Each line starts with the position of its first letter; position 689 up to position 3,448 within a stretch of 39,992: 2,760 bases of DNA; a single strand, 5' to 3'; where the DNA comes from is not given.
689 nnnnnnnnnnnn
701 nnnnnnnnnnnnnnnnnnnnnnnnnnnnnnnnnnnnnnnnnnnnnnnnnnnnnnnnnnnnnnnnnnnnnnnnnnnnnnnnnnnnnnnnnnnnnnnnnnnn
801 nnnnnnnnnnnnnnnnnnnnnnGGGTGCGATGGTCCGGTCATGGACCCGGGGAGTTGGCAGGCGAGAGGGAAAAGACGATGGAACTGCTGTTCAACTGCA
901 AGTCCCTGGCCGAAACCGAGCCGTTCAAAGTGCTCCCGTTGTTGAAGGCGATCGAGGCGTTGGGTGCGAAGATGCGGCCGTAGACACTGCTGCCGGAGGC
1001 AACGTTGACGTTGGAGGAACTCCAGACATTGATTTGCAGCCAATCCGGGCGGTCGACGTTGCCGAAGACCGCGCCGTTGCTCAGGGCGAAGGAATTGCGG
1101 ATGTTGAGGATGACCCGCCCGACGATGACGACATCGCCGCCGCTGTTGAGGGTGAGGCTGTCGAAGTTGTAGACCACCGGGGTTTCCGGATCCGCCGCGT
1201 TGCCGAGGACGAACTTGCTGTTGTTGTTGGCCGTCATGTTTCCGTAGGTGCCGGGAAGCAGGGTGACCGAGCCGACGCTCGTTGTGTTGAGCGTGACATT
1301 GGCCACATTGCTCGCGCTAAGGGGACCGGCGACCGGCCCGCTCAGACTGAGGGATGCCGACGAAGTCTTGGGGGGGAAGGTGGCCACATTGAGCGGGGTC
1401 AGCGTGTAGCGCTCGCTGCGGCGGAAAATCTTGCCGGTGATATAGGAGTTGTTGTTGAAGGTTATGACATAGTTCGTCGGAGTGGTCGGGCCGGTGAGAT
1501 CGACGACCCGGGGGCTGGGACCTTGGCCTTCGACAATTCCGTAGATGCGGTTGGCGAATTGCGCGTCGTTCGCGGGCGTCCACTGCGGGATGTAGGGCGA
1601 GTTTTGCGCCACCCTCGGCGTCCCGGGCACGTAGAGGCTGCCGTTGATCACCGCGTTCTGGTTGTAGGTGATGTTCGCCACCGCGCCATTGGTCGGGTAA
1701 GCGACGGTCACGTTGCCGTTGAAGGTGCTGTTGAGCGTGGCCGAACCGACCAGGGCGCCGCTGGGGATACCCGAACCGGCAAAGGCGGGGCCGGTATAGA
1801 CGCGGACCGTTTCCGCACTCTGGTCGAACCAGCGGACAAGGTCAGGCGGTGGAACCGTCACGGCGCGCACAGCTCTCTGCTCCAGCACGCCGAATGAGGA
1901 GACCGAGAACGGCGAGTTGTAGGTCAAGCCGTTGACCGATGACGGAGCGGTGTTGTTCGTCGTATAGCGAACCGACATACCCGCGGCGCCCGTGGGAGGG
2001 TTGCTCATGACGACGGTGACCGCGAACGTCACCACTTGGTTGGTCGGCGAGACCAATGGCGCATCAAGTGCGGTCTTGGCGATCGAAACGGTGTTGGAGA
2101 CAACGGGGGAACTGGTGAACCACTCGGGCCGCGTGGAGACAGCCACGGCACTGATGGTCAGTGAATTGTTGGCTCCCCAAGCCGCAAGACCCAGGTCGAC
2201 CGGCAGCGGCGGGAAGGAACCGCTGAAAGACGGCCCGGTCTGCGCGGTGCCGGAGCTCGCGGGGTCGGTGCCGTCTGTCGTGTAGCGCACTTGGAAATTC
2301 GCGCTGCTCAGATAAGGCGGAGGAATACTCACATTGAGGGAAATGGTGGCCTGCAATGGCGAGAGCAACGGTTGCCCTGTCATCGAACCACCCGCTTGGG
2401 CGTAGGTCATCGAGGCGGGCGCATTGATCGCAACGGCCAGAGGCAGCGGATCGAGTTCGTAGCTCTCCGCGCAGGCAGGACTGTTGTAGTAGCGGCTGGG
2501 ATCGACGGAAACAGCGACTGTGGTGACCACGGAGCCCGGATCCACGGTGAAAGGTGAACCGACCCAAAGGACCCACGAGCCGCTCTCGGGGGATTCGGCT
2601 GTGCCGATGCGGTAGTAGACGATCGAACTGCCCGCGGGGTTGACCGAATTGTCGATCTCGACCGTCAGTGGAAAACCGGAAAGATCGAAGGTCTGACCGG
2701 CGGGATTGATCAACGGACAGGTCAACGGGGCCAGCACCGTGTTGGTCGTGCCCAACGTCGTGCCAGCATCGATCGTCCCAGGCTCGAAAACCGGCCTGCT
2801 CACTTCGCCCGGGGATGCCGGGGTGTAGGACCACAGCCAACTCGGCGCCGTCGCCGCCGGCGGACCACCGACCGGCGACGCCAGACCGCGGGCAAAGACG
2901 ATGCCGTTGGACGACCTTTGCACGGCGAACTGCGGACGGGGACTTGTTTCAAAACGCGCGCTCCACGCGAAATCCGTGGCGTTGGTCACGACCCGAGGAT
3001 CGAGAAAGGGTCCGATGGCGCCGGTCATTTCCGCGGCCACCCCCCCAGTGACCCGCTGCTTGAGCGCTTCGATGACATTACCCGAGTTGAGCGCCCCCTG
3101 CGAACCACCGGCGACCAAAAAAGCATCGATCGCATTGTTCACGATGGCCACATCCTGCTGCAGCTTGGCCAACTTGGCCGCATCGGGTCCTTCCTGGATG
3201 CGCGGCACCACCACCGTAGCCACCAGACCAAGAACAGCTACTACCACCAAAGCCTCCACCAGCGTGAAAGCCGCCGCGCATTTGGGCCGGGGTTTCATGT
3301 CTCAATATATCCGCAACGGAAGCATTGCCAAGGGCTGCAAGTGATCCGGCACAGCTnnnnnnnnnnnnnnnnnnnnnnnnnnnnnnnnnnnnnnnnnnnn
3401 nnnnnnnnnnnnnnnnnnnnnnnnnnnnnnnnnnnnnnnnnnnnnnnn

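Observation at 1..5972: Compact secretin -> 819-aa giant pilin -> PilT operon with no visible assembly genes between them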

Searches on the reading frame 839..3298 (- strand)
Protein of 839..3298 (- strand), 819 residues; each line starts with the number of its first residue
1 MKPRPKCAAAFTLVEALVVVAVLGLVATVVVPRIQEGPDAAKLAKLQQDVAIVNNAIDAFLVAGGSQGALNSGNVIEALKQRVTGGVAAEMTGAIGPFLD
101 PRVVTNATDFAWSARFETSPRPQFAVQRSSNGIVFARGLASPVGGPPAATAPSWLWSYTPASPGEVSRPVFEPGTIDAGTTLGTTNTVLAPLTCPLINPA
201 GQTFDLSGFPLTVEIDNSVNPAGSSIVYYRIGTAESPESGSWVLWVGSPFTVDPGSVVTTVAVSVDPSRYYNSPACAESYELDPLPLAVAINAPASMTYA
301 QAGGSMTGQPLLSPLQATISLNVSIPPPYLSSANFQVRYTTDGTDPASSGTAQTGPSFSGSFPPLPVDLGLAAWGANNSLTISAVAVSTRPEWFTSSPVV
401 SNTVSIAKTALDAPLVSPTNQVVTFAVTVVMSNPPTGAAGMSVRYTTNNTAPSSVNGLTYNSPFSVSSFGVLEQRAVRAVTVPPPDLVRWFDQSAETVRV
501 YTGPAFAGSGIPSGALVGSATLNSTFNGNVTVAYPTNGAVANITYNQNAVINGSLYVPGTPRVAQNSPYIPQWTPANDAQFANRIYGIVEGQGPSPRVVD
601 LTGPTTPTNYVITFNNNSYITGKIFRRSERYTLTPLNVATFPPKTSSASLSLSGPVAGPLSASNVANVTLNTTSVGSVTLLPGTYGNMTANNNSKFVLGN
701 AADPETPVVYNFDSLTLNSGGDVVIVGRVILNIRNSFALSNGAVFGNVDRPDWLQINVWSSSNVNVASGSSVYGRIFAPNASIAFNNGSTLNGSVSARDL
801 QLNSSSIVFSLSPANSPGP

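Call 5: search_protein_families(library=pfam, proteins=[window:839-3298:-], max_evalue=0.01)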
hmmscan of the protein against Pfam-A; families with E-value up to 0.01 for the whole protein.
window:839-3298:- (819 aa): 4 families
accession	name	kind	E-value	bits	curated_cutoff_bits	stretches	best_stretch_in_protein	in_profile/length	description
PF13287.12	Fn3_assoc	-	7.1e-09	36.1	23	1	440-468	9-36/59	Fn3 associated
PF23981.1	DUF7305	-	1.2e-06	29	27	1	669-807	30-174/185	Domain of unknown function (DUF7305)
PF13290.12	CHB_HEX_C_1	-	5e-06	26.8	22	1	422-476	5-55/67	Chitobiase/beta-hexosaminidase C-terminal domain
PF07963.17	N_methyl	-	8.4e-05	22.4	21.2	1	8-30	4-26/27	Prokaryotic N-terminal methylation motif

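Call 6: search_protein_families(library=ncbifam, proteins=[window:839-3298:-], max_evalue=0.01)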
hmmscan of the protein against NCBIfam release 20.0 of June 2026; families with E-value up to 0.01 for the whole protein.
window:839-3298:- (819 aa): 3 families
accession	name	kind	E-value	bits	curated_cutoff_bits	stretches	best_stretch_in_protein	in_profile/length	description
TIGR01710.1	typeII_sec_gspG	equivalog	1.1e-08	35.2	88.85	1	10-62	2-54/134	type II secretion system major pseudopilin GspG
NF040999.1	pilin_ComGC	equivalog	0.0035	17.5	75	1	9-64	2-57/84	competence type IV pilus major pilin ComGC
NF041013.1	T4P_ComGE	equivalog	0.0059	16.7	49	1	9-36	4-31/83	competence type IV pilus minor pilin ComGE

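Call 7: find_encoding_contigs(protein=window:839-3298:-, flank=10000, max_places=6)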
Protein window:839-3298:- (819 aa): 4 contigs read that carry it; 4 places shown.
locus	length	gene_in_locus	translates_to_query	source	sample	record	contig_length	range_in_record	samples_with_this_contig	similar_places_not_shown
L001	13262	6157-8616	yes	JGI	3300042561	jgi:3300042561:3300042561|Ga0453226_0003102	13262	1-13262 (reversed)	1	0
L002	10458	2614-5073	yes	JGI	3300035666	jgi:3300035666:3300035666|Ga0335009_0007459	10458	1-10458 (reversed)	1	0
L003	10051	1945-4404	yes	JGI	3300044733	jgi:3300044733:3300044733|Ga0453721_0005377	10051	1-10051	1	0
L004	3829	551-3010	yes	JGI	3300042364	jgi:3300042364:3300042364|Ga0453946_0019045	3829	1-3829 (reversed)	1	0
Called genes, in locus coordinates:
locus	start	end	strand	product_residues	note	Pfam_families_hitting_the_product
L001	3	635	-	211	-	?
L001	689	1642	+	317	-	PF03372:Exo_endo_phos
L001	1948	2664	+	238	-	PF14067:LssY_C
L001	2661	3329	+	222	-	PF02146:SIR2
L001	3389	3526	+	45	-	-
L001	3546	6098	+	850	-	PF00263:Secretin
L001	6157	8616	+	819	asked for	PF13287:Fn3_assoc (faint), PF13290:CHB_HEX_C_1 (faint), PF23981:DUF7305 (weak)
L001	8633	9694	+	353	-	PF00437:T2SSE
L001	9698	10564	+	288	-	-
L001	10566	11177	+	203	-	-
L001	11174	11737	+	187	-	-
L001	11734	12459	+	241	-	-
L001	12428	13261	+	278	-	?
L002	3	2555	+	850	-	PF00263:Secretin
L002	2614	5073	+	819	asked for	PF13287:Fn3_assoc (faint), PF13290:CHB_HEX_C_1 (faint), PF23981:DUF7305 (weak)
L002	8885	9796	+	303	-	PF07963:N_methyl (faint)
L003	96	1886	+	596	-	PF00263:Secretin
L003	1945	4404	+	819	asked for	PF13287:Fn3_assoc (faint), PF13290:CHB_HEX_C_1 (faint), PF23981:DUF7305 (weak)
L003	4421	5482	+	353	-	PF00437:T2SSE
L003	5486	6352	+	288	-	-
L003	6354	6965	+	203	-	-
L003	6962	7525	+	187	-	-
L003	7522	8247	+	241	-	-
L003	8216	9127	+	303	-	PF07963:N_methyl (faint)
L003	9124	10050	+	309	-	?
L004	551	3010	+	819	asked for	PF13287:Fn3_assoc (faint), PF13290:CHB_HEX_C_1 (faint), PF23981:DUF7305 (weak)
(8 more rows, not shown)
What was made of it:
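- Checked: The secretin is 3357..5972 (871 aa from TTG; public gene calls on identical contigs start at 5909, giving 850 aa, call 7).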

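Call 8: find_homologous_proteins(query=window:839-3298:-)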
Query window:839-3298:- (819 aa): 103 proteins with E <= 0.001 among 8000 candidates.
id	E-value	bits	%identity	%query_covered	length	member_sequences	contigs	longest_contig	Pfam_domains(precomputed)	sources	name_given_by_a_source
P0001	0.0e+0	1772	100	100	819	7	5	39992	PF23981.2,PF13287.13,PF13290.14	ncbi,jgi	jgi:type II secretory pathway pseudopilin PulG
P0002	0.0e+0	1637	92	100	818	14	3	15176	PF13287.13,PF13290.14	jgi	jgi:type II secretory pathway pseudopilin PulG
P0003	0.0e+0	1495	84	100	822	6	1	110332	PF23981.2,PF13287.13,PF13290.14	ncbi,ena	-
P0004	0.0e+0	1481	83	100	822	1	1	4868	PF23981.2,PF13287.13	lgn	-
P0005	0.0e+0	1404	80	98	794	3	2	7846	PF23981.2,PF13287.13,PF13290.14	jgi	jgi:type II secretory pathway pseudopilin PulG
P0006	0.0e+0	1346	77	100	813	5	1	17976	PF23981.2,PF13287.13,PF13290.14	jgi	jgi:type II secretory pathway pseudopilin PulG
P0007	0.0e+0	1338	100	76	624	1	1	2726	PF23981.2,PF13287.13,PF13290.14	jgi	jgi:hypothetical protein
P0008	0.0e+0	1336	76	100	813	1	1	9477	PF23981.2,PF13287.13,PF13290.14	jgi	-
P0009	0.0e+0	1335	77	100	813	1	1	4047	PF23981.2,PF13287.13,PF13290.14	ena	-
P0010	0.0e+0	1330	76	100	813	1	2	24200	PF23981.2,PF07963.18,PF13287.13,PF13290.14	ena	-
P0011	0.0e+0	1327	77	99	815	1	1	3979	PF23981.2,PF13287.13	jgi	jgi:type II secretory pathway pseudopilin PulG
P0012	0.0e+0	1309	75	100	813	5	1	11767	PF23981.2,PF07963.18,PF13287.13,PF13290.14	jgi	jgi:prepilin-type N-terminal cleavage/methylation domain-containing protein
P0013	0.0e+0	1306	76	100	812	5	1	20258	PF23981.2,PF07963.18,PF13287.13,PF13290.14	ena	-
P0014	0.0e+0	1282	75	100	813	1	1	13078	PF23981.2,PF13287.13,PF13290.14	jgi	-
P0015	0.0e+0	1210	100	69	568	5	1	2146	PF23981.2,PF13287.13,PF13290.14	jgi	jgi:hypothetical protein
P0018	0.0e+0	1143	68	100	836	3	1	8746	PF23981.2,PF07963.18,PF13287.13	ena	-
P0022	0.0e+0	1112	66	100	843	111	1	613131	PF07963.18,PF13287.13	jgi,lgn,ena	jgi:prepilin-type N-terminal cleavage/methylation domain-containing protein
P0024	0.0e+0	1085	65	100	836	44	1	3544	PF23981.2,PF07963.18,PF13287.13,PF13290.14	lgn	-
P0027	0.0e+0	1032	62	100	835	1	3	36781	PF07963.18,PF13287.13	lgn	-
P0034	8.3e-256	870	56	100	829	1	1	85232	PF13287.13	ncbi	-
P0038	4.8e-195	669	48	98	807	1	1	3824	PF07963.18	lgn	-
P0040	1.1e-193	664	47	99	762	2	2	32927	PF07963.18,PF13287.13,PF13290.14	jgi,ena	jgi:prepilin-type N-terminal cleavage/methylation domain-containing protein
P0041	1.7e-193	663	48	97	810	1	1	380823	PF13287.13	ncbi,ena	-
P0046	3.0e-178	613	47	97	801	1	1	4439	PF07963.18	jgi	-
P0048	2.3e-175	604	47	97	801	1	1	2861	PF07963.18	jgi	jgi:prepilin-type N-terminal cleavage/methylation domain-containing protein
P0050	6.1e-174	599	43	99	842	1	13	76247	PF23981.2,PF13287.13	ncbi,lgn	-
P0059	1.5e-167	578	42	96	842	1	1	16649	PF07963.18,PF13287.13,PF13290.14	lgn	-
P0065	3.9e-161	556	39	98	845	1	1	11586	PF07963.18,PF13287.13,PF13290.14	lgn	-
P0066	6.7e-159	549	41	99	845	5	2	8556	PF07963.18,PF13287.13,PF13290.14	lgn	-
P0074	1.3e-139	485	40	98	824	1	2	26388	PF13287.13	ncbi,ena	-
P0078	1.2e-128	449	86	18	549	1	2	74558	-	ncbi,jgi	jgi:type II secretory pathway pseudopilin PulG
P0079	2.3e-128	448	39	98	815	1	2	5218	PF07963.18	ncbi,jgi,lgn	jgi:prepilin-type N-terminal cleavage/methylation domain-containing protein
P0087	2.2e-116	408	38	97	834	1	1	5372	PF07963.18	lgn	-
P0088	7.0e-115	404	38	99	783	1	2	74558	PF13287.13,PF13290.14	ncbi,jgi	jgi:prepilin-type N-terminal cleavage/methylation domain-containing protein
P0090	2.7e-114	402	39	99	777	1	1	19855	PF07963.18,PF13287.13,PF13290.14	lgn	-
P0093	1.6e-112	396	38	99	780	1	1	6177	PF07963.18,PF13287.13,PF13290.14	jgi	jgi:prepilin-type N-terminal cleavage/methylation domain-containing protein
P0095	1.8e-111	392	36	99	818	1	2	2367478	PF13287.13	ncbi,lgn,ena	-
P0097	2.8e-110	388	36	97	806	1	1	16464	PF07963.18,PF13287.13,PF13290.14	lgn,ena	-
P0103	5.5e-41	159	32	54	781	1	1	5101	PF07963.18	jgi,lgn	jgi:prepilin-type N-terminal cleavage/methylation domain-containing protein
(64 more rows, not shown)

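Call 10: find_encoding_contigs(protein=P0003, flank=10000, max_places=2)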
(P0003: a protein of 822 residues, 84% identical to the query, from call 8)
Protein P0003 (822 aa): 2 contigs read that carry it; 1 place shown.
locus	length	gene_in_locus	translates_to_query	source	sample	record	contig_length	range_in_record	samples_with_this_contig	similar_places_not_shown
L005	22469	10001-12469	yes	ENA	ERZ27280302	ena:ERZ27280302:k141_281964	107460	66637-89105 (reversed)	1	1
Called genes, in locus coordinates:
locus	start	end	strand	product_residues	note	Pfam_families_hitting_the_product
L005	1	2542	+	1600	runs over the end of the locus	PF00082:Peptidase_S8, PF01483:P_proprotein, PF17957:Big_7, PF05345:He_PIG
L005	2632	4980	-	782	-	PF01935:DUF87 (weak), PF05872:HerA_C (faint)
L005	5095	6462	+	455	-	-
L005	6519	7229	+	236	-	PF14067:LssY_C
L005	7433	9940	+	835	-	PF00263:Secretin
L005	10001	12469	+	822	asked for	PF13287:Fn3_assoc (faint), PF13290:CHB_HEX_C_1 (faint), PF23981:DUF7305 (weak)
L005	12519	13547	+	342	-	PF00437:T2SSE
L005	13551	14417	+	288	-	-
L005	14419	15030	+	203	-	-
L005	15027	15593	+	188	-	-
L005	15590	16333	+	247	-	-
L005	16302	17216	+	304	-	-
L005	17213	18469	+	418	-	-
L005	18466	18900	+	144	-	PF07963:N_methyl (weak)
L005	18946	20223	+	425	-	PF00482:T2SSF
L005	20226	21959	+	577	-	PF07730:HisKA_3, PF02518:HATPase_c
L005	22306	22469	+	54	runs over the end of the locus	-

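Call 13: search_protein_families(library=pfam, proteins=[L005:12486-13547:+, L005:13551-14417:+, L005:14419-15030:+, L005:15027-15593:+, L005:15590-16333:+, L005:16302-17216:+, L005:17213-18469:+, L005:18466-18900:+, L005:18946-20223:+], max_evalue=1)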
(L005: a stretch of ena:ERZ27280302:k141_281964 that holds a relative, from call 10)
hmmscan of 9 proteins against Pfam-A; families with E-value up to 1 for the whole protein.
L005:12486-13547:+ (353 aa): 25 families
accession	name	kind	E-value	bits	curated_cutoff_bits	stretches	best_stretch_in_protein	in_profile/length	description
PF00437.27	T2SSE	-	1.3e-43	149.6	24.9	1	76-266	95-279/370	Type II/IV secretion system protein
PF01580.24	FtsK_SpoIIIE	-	0.00036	20.5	24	1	121-141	42-62/221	FtsK/SpoIIIE family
PF13476.12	AAA_23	-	0.00063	20.9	27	1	117-136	18-37/201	AAA domain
PF13401.12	AAA_22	-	0.0016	19.2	27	1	118-166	5-45/130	AAA domain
PF13555.12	AAA_29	-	0.0026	17.9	27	1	118-137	22-43/61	P-loop containing region of AAA domain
PF20720.3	nSTAND3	-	0.0034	17.5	27.2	1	116-156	15-54/155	Novel STAND NTPase 3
PF04851.21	ResIII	-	0.0044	17.4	22.5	1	112-231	17-114/164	Type III restriction enzyme, res subunit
PF01935.23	DUF87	-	0.016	15.8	23.2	1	121-149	26-54/220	Helicase HerA, central domain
PF13245.12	AAA_19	-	0.023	15.3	25.1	1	115-148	8-41/134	AAA domain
PF25199.1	nSTAND_NTPase5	-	0.024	14.9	34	1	117-154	40-77/145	Novel STAND NTPase 5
PF03215.21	Rad17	-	0.032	14.6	23.8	1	113-160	39-83/186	Rad17 P-loop domain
PF00004.35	AAA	-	0.034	15.1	21.2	1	122-233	2-97/131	ATPase family associated with various cellular activities (AAA)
PF13481.12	AAA_25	-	0.036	14.1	27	1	117-178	32-86/195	AAA domain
PF12775.13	AAA_7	-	0.045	13.7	25.8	1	114-145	29-59/181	P-loop containing dynein motor region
PF13671.12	AAA_33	-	0.051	14.3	27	1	120-140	1-21/143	AAA domain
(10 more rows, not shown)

L005:13551-14417:+ (288 aa): 0 families

L005:14419-15030:+ (203 aa): 4 families
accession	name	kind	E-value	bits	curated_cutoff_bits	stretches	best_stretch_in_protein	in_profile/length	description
PF06005.17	ZapB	-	0.021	15.7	31.5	1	59-90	14-45/71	Cell division protein ZapB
PF13863.11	DUF4200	-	0.14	12.9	29.7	1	58-89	75-106/119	Domain of unknown function (DUF4200)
PF02183.23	HALZ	-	0.29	11.8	28.1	1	66-89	15-38/43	Homeobox associated leucine zipper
PF04977.20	DivIC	-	0.94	9.8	28.9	0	62-91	23-53/80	Septum formation initiator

L005:15027-15593:+ (188 aa): 2 families
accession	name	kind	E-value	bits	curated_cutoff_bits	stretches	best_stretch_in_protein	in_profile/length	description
PF13094.11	CENP-Q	-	0.0098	16.5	28.5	1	27-91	15-79/162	CENP-Q, a CENPA-CAD centromere complex subunit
PF16365.12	EutK_C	-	0.11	12.9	27.5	1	12-42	5-34/52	Ethanolamine utilization protein EutK C-terminus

L005:15590-16333:+ (247 aa): 0 families

L005:16302-17216:+ (304 aa): 1 family
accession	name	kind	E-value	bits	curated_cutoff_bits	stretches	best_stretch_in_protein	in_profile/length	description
PF07963.17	N_methyl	-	6.7e-05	22.7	21.2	1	12-32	6-26/27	Prokaryotic N-terminal methylation motif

L005:17213-18469:+ (418 aa): 0 families

L005:18466-18900:+ (144 aa): 1 family
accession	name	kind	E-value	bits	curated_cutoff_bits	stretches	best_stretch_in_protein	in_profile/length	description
PF07963.17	N_methyl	-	1.1e-05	25.2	21.2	1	2-25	3-26/27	Prokaryotic N-terminal methylation motif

L005:18946-20223:+ (425 aa): 4 families
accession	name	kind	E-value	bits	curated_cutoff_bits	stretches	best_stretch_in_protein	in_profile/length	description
PF00482.28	T2SSF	-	6e-39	133.3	25.2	2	72-191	5-125/125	Type II secretion system (T2SS), protein F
PF10190.14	Tmemb_170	-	0.0037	18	29.5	1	158-220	32-94/106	Putative transmembrane protein 170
PF06143.16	Baculo_11_kDa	-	0.35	10.9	28.4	0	360-386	19-45/84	Baculovirus 11 kDa family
PF06157.16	DUF973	-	0.94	9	26.4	1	160-237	4-73/309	Protein of unknown function (DUF973)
